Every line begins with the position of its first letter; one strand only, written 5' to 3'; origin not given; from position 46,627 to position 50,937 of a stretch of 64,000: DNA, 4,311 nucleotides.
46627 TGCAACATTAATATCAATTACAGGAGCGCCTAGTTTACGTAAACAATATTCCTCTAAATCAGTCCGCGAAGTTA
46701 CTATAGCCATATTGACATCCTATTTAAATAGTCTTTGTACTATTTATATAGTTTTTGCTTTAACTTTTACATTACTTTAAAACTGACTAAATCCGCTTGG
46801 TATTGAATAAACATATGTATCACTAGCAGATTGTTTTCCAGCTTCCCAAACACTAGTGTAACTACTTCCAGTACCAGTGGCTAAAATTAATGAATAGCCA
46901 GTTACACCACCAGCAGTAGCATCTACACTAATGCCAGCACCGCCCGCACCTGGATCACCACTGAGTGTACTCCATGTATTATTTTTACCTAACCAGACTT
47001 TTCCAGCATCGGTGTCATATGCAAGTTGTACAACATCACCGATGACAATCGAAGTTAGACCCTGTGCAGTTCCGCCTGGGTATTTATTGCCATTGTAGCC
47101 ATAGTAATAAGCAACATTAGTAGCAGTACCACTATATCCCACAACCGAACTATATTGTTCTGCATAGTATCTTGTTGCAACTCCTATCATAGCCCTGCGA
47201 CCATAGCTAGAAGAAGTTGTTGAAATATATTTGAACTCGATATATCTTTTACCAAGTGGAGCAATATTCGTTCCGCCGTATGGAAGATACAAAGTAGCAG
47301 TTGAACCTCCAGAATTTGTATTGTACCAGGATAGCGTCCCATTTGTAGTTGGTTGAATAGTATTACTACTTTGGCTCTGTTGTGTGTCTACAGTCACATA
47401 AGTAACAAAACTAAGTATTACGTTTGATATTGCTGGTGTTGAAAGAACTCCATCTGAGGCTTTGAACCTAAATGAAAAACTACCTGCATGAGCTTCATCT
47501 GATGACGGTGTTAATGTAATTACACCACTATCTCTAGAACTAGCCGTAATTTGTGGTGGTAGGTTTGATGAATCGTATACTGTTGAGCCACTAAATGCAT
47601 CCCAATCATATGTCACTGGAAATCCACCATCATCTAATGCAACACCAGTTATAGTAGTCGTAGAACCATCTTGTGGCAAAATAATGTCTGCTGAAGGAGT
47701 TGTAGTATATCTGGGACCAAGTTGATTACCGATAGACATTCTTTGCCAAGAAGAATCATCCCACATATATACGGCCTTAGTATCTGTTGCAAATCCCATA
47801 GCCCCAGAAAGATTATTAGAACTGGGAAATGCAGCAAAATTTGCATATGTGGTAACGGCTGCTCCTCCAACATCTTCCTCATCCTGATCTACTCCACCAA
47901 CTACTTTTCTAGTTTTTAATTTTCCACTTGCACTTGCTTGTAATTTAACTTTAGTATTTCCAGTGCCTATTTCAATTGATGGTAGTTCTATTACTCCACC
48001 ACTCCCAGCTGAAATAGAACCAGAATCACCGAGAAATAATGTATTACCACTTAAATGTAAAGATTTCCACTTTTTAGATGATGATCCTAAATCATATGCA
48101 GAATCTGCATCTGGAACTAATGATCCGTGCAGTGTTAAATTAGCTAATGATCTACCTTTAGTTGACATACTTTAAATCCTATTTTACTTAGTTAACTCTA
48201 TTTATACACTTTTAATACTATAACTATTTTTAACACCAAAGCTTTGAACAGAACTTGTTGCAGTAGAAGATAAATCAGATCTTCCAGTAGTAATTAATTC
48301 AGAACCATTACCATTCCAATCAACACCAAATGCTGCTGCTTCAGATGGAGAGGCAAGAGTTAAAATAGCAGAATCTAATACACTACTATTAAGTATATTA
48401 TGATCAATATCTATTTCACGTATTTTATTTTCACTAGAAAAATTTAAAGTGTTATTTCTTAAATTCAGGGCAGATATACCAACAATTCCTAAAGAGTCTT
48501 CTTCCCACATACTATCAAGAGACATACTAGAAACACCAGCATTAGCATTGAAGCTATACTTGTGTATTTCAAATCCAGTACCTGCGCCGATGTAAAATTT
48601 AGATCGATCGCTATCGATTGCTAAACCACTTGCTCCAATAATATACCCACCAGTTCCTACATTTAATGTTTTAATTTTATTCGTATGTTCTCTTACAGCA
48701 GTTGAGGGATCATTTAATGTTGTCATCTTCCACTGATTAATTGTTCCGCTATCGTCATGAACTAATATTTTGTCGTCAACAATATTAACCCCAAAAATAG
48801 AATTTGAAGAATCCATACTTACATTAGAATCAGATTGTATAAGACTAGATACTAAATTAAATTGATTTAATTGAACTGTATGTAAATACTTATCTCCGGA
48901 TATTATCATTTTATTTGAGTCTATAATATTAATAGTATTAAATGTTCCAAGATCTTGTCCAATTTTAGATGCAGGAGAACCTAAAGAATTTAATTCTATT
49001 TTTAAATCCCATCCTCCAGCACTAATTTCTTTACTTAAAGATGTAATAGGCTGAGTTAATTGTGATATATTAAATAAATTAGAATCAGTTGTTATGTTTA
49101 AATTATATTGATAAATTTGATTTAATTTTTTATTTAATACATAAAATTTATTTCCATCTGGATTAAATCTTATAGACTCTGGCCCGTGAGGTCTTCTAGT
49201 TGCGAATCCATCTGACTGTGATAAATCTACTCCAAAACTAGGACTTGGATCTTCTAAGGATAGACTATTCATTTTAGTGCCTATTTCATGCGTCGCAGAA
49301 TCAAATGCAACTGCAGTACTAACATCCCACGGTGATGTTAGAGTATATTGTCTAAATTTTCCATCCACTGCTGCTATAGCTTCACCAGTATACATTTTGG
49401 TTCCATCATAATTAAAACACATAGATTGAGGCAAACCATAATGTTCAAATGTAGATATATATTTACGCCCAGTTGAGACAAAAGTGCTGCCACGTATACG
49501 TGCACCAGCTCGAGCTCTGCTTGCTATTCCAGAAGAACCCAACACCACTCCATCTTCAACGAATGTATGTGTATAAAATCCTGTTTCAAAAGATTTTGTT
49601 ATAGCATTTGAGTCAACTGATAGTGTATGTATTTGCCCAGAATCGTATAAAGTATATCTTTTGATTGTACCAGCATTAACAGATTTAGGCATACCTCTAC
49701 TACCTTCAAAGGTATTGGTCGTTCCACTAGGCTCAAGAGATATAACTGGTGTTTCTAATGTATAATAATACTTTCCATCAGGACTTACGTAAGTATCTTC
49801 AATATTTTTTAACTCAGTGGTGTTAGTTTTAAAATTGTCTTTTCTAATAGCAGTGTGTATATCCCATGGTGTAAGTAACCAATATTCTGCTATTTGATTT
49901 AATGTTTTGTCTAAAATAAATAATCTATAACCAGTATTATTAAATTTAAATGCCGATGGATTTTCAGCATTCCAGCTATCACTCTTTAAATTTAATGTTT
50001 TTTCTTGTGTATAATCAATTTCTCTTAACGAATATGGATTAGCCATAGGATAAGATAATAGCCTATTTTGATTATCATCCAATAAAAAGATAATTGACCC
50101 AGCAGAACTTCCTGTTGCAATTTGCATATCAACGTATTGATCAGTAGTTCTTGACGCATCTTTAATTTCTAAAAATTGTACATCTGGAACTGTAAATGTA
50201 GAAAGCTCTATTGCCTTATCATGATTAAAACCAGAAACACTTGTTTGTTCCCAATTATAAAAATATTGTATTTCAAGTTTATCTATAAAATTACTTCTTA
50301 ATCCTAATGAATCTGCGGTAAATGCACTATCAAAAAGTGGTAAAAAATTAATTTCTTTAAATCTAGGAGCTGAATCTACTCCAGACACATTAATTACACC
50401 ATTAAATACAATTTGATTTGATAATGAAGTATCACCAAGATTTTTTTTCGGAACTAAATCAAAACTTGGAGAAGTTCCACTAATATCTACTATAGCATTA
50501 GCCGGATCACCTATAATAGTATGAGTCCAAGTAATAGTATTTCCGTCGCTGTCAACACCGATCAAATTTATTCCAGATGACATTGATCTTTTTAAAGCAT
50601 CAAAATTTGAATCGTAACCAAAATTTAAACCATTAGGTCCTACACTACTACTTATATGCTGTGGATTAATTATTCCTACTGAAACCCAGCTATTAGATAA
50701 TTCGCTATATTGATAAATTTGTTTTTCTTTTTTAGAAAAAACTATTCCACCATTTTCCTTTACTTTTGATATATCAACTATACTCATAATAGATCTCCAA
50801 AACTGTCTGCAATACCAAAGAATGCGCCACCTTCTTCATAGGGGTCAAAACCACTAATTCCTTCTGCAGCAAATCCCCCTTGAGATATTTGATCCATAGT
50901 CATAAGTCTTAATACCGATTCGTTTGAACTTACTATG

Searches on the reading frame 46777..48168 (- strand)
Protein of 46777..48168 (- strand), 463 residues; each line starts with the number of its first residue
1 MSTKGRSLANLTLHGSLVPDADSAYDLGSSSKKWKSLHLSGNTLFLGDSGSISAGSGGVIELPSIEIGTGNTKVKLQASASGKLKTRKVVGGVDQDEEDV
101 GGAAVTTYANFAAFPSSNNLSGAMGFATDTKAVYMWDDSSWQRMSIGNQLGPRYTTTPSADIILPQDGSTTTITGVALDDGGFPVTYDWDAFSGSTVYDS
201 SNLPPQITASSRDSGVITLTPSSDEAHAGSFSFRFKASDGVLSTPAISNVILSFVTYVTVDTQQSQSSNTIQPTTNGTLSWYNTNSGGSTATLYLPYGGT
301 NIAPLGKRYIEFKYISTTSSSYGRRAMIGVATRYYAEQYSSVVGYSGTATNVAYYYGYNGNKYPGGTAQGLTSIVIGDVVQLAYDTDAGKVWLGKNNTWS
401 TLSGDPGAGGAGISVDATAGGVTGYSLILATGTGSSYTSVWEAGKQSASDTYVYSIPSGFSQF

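Call 4: search_protein_families(library=pfam, proteins=[window:46777-48168:-], max_evalue=0.01)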
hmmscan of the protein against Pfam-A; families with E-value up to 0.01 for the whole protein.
window:46777-48168:- (463 aa): 1 family
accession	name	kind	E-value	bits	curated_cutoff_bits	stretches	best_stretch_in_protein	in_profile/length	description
PF00622.36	SPRY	-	0.0089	16.6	26.3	0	326-399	16-88/121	SPRY domain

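Call 5: search_protein_families(library=phrogs, proteins=[window:46777-48168:-], max_evalue=0.001)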
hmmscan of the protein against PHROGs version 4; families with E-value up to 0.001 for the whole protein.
window:46777-48168:- (463 aa): 0 families

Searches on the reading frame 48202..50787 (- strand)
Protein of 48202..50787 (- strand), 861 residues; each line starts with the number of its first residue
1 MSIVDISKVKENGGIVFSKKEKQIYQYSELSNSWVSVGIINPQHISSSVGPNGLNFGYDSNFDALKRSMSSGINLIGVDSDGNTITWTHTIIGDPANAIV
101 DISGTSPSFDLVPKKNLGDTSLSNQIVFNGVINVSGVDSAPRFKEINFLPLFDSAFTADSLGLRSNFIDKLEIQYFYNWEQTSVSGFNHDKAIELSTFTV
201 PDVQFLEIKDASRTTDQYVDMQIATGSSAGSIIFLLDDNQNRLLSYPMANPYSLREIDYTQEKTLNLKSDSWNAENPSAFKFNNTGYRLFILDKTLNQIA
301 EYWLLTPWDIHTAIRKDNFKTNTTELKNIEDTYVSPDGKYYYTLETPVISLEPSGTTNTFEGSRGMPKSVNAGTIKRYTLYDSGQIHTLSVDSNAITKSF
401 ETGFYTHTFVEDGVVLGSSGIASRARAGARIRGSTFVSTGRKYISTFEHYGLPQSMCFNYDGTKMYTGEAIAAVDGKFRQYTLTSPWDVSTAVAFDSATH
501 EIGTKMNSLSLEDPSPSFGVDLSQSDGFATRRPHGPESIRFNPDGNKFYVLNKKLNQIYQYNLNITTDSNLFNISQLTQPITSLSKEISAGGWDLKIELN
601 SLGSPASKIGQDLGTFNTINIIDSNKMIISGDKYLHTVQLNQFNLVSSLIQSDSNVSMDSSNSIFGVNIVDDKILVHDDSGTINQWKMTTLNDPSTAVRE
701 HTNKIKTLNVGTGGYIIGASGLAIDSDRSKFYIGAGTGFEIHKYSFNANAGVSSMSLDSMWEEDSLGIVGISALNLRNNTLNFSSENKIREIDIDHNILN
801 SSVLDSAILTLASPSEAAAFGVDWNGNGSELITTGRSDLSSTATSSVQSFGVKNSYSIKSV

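Call 4: search_protein_families(library=pfam, proteins=[window:48202-50787:-], max_evalue=0.01)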
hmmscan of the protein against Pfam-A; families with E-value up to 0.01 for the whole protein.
window:48202-50787:- (861 aa): 1 family
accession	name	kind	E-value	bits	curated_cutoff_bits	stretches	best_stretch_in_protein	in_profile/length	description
PF08450.18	SGL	-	0.00048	20.3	26.3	0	535-568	135-168/246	SMP-30/Gluconolactonase/LRE-like region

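Call 5: search_protein_families(library=phrogs, proteins=[window:48202-50787:-], max_evalue=0.001)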
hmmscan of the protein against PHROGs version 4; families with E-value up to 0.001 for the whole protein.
window:48202-50787:- (861 aa): 0 families

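Call 13: search_dna_similar(query=window:48202-50787:-, collection=phages, mode=protein, max_rows=20)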
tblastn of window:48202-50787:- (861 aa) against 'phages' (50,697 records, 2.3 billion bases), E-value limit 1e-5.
No match.

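Call 16: find_related_loci(query=window:48202-50787:-, collection=viral_contigs, flank=10000)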
Query window:48202-50787:- (861 aa) in viral_contigs; peptide patterns used: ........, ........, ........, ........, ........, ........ (x = any residue, [..] = any of these).
13 stretches matched a pattern; 4 encode a relative of the query (tblastn E <= 1e-3); 4 distinct loci.
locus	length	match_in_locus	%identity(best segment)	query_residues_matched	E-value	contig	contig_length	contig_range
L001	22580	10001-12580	95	1-861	0e+0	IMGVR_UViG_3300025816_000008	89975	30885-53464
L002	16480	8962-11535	92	1-861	0e+0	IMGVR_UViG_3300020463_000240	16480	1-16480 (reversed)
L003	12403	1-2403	98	61-861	0e+0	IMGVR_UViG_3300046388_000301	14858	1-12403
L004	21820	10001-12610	84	1-861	0e+0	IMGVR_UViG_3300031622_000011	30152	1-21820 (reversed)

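Call 17: find_homologous_proteins(query=window:48202-50787:-, max_evalue=0.001)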
Query window:48202-50787:- (861 aa): 130 proteins with E <= 0.001 among 8000 candidates; the best 120 are listed. Only proteins of 473 to 1507 residues were searched: fused or split forms outside these lengths cannot appear, so this answer is no evidence that the protein stands alone or is whole; lengths 'longer' or 'shorter' looks for them.
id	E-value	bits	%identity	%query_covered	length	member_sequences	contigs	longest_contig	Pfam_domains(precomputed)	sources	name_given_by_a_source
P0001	0.0e+0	1910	100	100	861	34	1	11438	-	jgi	-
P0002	0.0e+0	1752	91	100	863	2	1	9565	-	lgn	-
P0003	0.0e+0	1744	91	100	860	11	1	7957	-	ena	-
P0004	0.0e+0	1738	92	100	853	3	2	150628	-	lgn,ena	-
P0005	0.0e+0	1624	84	100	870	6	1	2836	-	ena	-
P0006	0.0e+0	1617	85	100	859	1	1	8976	-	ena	-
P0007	1.6e-217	743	45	100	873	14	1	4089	-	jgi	jgi:hypothetical protein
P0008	2.3e-212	725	44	100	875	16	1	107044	-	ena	-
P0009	3.2e-209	715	44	100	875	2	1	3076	-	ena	-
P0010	5.2e-209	714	44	100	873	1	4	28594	-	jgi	jgi:hypothetical protein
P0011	5.9e-209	714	44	100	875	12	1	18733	-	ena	-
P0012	1.2e-207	710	43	100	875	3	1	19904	-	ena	-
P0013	4.1e-206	705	43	100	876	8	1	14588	-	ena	-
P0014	1.9e-203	696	43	100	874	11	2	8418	-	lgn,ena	-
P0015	4.2e-203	695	43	100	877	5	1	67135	-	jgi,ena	-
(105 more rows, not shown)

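Call 35: predict_structure(alignment_id=A2)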
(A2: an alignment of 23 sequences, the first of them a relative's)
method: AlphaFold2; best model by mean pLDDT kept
length: 861 residues; sequences in the alignment: 23
mean_pLDDT: 66.7   pTM: 0.54
mean pLDDT of the five models: 66.7, 64.9, 62.0, 61.1, 60.2
residues with pLDDT >= 90: 54; 70-90: 367; 50-70: 253; < 50: 187
segments of 3 or more residues with pLDDT < 50: 1-69, 115-117, 137-166, 318-322, 353-364, 503-533, 578-592, 711-714, 807-816
pLDDT, mean of each block of 10 residues (from residue 1): 36 38 38 30 33 33 42 66 75 68 62 52 76 54 37 41 54 70 68 63 69 86 75 91 90 84 83 81 87 88 83 62 68 90 79 45 52 80 72 65 54 54 54 57 59 82 84 64 88 70 42 38 40 68 82 79 59 54 34 63 65 82 88 82 69 65 85 86 81 79 69 60 83 84 80 81 64 84 79 67 51 51 84 75 77 70 46
secondary structure, 60 per line:
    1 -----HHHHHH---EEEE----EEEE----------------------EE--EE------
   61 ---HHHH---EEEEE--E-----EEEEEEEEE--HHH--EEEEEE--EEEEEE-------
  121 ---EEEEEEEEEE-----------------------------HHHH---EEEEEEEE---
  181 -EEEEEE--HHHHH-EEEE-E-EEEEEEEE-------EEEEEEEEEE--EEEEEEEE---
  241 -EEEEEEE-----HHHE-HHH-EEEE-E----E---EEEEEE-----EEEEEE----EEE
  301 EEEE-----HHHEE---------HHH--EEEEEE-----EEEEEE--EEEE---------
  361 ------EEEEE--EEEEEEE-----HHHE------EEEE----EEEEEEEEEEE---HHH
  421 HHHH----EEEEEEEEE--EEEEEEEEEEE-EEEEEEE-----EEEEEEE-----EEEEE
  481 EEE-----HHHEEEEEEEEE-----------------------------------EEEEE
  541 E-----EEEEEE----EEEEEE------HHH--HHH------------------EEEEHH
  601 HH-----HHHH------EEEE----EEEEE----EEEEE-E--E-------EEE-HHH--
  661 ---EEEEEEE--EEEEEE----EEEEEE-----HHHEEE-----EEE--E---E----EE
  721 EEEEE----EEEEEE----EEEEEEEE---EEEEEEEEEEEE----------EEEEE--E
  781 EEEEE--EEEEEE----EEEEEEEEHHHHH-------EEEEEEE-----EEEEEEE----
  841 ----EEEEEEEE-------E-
elements in order (helices of 4 or more, strands of 3 or more residues): H6-11 E15-18 E23-26 H64-67 E71-75 E84-92 E100-105 E108-113 E124-133 H163-166 E170-177 E182-187 H190-194 E196-199 E203-210 E218-227 E230-237 E242-248 E263-266 E277-282 E288-293 E298-304 E329-334 E340-345 E348-351 E367-371 E374-380 E396-399 E404-414 H418-424 E429-437 E440-450 E452-458 E464-470 E476-483 E492-500 E536-541 E547-552 E557-562 E595-598 H599-602 H608-611 E618-621 E626-630 E635-639 E652-654 E664-670 E673-678 E683-688 E697-699 E705-707 E719-725 E730-735 E740-747 E751-762 E773-777 E780-785 E788-793 E798-805 H806-810 E818-824 E830-836 E845-852

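Call 84: fold_search(model_id=the predicted structure, library=pdb)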
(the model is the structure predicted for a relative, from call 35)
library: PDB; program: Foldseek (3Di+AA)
matches with E <= 10: 500; with E <= 0.001: 500
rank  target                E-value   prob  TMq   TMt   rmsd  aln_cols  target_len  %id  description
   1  1nr0                  3.1e-15  1.00  0.13  0.17  24.5       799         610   11  Two Seven-Bladed Beta-Propeller Domains Revealed By The Structure Of A C. elegans Homologue Of Yeast Actin Interacting P (released 2003-07-01)
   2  9n73_LO               3.7e-15  1.00  0.16  0.17  34.3       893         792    9  SSU processome maturation and disassembly, State G (released 2025-10-29)
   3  6lqs_B1               1.7e-14  1.00  0.13  0.13  23.1       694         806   12  Cryo-EM structure of 90S small subunit preribosomes in transition states (State D) (released 2020-09-16)
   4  7d4i_B1               3.4e-14  1.00  0.16  0.17  34.4       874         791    8  Cryo-EM structure of 90S small ribosomal precursors complex with the DEAH-box RNA helicase Dhr1 (State F) (released 2021-10-06)
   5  7mqa_LO               5.4e-14  1.00  0.15  0.16  33.0       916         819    9  Cryo-EM structure of the human SSU processome, state post-A1 (released 2021-09-22)
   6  7mq8_LO               6.3e-14  1.00  0.15  0.16  34.9       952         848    9  Cryo-EM structure of the human SSU processome, state pre-A1 (released 2021-09-22)
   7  5wlc_LO               7.0e-14  1.00  0.12  0.12  23.3       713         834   12  The complete structure of the small subunit processome (released 2017-09-27)
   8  9n6z_LO               7.8e-14  1.00  0.12  0.13  23.2       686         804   13  SSU processome maturation and disassembly, State D (released 2025-11-05)
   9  5i2t                  9.5e-14  1.00  0.12  0.16  24.1       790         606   11  Domain characterization of the WD protein Pwp2 and their relevance in ribosome biogenesis (released 2017-06-21)
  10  5oql_A                1.8e-13  1.00  0.13  0.13  24.2       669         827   10  Cryo-EM structure of the 90S pre-ribosome from Chaetomium thermophilum (released 2017-10-11)
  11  6nd4_O                1.8e-13  1.00  0.13  0.13  23.0       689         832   13  Conformational switches control early maturation of the eukaryotic small ribosomal subunit (released 2019-06-19)
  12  9n6z_LQ               1.8e-13  1.00  0.13  0.14  33.8       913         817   10  SSU processome maturation and disassembly, State D (released 2025-11-05)
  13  6lqr_B1               2.3e-13  1.00  0.12  0.13  23.5       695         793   12  Cryo-EM structure of 90S small subunit preribosomes in transition states (State C) (released 2020-09-16)
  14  6lqr_B2               2.8e-13  1.00  0.14  0.14  31.0       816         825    9  Cryo-EM structure of 90S small subunit preribosomes in transition states (State C) (released 2020-09-16)
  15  9n6z_LT               3.6e-13  1.00  0.12  0.13  26.7       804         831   10  SSU processome maturation and disassembly, State D (released 2025-11-05)
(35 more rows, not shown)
